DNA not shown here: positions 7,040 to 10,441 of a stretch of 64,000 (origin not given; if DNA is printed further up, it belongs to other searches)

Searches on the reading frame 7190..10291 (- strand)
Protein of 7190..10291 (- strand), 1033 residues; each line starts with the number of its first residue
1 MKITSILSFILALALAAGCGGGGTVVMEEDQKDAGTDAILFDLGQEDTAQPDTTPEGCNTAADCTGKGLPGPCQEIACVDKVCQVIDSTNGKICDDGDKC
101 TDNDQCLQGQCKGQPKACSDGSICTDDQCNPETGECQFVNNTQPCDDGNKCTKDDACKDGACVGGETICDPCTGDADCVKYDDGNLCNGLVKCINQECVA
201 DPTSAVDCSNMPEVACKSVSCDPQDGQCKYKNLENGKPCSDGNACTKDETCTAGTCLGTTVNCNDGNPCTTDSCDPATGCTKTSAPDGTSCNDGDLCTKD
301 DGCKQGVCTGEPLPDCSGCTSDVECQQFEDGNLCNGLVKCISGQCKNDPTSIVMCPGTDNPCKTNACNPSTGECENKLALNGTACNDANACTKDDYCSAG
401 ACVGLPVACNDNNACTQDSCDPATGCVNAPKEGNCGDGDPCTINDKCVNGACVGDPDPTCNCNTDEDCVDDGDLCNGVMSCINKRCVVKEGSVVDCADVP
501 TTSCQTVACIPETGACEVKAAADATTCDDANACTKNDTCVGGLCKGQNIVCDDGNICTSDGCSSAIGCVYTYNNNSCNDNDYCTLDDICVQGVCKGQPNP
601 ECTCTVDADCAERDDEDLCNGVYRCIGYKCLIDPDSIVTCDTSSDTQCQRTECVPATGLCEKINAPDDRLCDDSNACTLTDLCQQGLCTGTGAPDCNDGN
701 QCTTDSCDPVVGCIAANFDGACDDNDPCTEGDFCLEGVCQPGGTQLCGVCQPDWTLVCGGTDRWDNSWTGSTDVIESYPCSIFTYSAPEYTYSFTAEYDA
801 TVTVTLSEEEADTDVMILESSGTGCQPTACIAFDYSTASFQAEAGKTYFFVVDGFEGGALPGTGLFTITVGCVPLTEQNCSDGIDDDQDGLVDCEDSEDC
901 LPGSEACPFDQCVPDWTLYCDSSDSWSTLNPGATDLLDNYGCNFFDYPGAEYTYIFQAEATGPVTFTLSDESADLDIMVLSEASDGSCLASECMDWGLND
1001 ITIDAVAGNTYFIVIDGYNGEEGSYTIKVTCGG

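Call 21: search_protein_families(library=pfam, proteins=[window:7190-10291:-])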
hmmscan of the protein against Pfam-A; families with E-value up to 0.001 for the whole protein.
window:7190-10291:- (1033 aa): 2 families
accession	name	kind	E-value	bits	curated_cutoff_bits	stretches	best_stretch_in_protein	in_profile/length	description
PF00526.23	Dicty_CTDC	-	1.3e-17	63.7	27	4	409-430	2-23/24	Dictyostelium (slime mold) repeat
PF04151.21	PPC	-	1.5e-05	26.2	25.9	0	953-1016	4-69/70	Bacterial pre-peptidase C-terminal domain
